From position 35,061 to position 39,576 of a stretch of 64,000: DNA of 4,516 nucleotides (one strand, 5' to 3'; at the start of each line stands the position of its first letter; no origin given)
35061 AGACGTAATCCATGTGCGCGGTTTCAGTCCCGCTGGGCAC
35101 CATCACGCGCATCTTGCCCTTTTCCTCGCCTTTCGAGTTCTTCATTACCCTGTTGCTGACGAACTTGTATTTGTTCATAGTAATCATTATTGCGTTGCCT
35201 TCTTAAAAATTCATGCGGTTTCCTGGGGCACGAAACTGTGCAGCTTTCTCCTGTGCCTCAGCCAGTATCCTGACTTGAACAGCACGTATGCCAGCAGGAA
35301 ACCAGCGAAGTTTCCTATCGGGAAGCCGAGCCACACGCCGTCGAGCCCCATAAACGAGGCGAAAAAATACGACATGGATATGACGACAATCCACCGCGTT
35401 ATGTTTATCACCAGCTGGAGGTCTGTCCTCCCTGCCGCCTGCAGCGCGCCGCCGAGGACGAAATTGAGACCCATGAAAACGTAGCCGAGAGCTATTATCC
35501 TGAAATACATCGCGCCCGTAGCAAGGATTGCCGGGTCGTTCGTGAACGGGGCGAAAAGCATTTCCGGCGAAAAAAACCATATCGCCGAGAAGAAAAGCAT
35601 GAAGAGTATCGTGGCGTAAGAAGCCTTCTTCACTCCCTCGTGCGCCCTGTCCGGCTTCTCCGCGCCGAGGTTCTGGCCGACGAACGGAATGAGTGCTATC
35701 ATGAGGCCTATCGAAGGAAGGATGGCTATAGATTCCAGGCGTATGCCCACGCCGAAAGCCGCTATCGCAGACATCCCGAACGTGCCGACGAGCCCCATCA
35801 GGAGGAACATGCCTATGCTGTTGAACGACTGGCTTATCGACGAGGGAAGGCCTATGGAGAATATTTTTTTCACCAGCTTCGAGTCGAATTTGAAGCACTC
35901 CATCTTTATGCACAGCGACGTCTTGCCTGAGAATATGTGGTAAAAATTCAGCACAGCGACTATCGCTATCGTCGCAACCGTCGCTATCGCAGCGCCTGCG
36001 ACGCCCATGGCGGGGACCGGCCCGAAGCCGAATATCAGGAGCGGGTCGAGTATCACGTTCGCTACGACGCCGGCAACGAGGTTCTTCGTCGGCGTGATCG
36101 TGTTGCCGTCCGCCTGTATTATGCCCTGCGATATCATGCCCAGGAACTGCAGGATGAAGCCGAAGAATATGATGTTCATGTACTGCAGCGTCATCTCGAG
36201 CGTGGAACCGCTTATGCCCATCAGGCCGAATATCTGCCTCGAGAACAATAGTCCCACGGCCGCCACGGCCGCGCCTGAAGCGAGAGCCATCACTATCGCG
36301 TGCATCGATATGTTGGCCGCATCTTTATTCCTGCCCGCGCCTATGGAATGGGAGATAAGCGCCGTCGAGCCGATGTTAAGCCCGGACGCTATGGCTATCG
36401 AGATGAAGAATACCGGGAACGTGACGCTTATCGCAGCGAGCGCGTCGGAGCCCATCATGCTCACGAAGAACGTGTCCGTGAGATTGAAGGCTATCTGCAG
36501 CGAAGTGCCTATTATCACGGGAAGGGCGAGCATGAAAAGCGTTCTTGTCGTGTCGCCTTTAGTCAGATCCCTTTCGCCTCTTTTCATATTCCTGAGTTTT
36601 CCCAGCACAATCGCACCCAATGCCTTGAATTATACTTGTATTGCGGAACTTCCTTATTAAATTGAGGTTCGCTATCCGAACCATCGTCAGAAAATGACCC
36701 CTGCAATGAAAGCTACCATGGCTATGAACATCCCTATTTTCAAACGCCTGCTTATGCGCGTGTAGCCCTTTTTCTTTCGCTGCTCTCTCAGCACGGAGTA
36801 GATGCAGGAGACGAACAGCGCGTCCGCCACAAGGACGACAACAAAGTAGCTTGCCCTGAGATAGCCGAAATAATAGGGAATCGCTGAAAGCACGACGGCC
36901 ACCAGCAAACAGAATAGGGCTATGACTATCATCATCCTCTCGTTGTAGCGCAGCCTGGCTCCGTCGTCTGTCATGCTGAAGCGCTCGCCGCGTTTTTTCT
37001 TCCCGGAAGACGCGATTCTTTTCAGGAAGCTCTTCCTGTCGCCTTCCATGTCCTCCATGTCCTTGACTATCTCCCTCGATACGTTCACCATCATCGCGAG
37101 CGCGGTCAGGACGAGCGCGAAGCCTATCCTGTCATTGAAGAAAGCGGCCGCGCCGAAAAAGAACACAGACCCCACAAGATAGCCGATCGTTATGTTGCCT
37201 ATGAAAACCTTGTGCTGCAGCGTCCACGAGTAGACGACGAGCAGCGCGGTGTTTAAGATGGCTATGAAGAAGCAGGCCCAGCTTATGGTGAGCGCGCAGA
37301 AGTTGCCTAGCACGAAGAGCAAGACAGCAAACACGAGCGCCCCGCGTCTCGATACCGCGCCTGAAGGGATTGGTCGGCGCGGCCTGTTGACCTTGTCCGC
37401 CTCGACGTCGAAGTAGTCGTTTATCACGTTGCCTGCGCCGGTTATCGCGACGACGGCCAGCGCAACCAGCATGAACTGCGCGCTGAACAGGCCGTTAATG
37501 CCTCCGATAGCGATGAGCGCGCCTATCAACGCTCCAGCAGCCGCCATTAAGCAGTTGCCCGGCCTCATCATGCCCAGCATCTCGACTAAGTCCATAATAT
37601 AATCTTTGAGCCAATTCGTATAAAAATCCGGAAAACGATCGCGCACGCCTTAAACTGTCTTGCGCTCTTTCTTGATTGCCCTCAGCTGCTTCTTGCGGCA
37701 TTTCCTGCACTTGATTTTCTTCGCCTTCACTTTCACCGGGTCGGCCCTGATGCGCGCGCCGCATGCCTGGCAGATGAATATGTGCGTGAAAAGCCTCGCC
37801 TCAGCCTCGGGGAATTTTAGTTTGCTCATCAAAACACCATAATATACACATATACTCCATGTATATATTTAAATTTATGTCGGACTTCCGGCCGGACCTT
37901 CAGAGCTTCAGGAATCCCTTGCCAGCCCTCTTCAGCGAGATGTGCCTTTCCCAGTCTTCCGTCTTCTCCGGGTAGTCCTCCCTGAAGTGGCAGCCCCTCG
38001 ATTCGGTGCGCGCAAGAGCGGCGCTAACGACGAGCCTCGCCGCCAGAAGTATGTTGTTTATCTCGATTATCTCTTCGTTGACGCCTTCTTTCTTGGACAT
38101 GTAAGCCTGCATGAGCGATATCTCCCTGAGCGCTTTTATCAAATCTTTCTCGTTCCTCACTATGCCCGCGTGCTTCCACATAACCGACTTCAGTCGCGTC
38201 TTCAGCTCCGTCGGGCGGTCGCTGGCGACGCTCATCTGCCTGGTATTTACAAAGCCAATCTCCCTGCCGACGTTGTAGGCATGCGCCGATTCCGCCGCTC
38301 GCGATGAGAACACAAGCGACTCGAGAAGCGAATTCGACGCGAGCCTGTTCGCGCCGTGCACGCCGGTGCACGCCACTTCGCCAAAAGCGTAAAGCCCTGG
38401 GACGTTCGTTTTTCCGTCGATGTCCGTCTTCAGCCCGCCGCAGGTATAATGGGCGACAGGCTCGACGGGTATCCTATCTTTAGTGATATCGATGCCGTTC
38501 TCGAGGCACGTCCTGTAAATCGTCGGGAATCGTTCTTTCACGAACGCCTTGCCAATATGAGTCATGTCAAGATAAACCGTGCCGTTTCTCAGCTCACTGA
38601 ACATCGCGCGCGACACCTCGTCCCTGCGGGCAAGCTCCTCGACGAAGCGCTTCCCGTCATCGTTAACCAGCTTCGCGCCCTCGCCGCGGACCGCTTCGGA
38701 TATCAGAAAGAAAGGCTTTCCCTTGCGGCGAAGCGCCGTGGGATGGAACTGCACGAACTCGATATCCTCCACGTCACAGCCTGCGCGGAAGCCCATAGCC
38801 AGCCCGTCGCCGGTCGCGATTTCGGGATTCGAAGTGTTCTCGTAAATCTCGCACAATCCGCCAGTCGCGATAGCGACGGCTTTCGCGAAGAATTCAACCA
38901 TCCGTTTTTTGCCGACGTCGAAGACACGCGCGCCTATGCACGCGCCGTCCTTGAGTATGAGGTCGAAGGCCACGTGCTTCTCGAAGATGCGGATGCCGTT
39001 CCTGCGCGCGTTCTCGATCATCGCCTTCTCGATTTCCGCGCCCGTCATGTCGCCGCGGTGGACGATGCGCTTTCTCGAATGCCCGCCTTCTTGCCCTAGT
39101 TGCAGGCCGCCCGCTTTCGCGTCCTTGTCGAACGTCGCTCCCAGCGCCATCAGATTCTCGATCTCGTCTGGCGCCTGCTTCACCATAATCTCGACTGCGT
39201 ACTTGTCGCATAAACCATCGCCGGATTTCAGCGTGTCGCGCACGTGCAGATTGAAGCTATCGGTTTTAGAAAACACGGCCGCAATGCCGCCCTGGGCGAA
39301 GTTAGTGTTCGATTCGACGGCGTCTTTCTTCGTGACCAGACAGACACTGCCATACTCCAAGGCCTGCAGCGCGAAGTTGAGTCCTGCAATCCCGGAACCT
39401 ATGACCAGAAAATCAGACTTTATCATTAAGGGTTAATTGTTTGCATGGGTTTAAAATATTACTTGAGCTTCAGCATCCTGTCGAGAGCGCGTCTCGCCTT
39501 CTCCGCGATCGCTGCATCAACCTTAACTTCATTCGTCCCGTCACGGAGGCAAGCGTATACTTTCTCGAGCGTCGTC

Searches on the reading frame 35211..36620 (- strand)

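Call 12: search_protein_families(library=pfam, proteins=[window:35211-36620:-], max_evalue=0.001)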
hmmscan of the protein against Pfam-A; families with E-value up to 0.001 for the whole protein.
window:35211-36620:- (469 aa): 1 family
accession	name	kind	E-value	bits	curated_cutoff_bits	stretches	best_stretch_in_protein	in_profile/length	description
PF01554.23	MatE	-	3.7e-58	196.2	24.9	2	259-418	1-160/161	MatE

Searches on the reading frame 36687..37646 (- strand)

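Call 12: search_protein_families(library=pfam, proteins=[window:36687-37646:-], max_evalue=0.001)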
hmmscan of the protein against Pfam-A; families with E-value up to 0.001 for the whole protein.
window:36687-37646:- (319 aa): 1 family
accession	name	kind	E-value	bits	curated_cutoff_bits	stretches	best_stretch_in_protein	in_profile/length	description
PF01040.23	UbiA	-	7.4e-37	127.4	34.2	1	38-298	4-244/250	UbiA prenyltransferase family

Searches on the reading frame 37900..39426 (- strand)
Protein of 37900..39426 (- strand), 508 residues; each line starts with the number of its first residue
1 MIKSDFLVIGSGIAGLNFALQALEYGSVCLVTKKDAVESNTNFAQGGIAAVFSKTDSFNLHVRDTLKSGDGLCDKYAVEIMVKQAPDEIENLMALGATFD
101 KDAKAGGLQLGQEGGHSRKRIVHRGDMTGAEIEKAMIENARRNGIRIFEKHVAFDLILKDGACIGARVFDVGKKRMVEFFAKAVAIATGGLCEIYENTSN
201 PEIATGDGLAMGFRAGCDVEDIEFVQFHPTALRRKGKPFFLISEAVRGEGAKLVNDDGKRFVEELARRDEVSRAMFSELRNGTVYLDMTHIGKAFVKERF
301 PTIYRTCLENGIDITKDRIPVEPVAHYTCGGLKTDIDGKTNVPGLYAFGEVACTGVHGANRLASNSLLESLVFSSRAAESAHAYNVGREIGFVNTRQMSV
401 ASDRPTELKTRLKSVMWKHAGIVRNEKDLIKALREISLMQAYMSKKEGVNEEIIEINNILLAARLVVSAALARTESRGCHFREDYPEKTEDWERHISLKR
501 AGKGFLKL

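Call 12: search_protein_families(library=pfam, proteins=[window:37900-39426:-], max_evalue=0.001)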
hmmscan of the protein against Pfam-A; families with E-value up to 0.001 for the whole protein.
window:37900-39426:- (508 aa): 5 families
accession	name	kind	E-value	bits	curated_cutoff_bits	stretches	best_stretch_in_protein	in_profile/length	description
PF00890.30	FAD_binding_2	-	5.2e-96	322.8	20.4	1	5-367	1-414/414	FAD binding domain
PF02910.25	Succ_DH_flav_C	-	1.2e-18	67.7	20.8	1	410-498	2-100/130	Fumarate reductase flavoprotein C-term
PF01266.30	DAO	-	2.9e-08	34.1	27.9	1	5-190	1-204/353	FAD dependent oxidoreductase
PF07992.20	Pyr_redox_2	-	1.6e-06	28.2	26.1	0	5-39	2-33/291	Pyridine nucleotide-disulphide oxidoreductase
PF03486.20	HI0933_like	-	0.00018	21.5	50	0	126-351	105-219/244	HI0933-like protein Rossmann domain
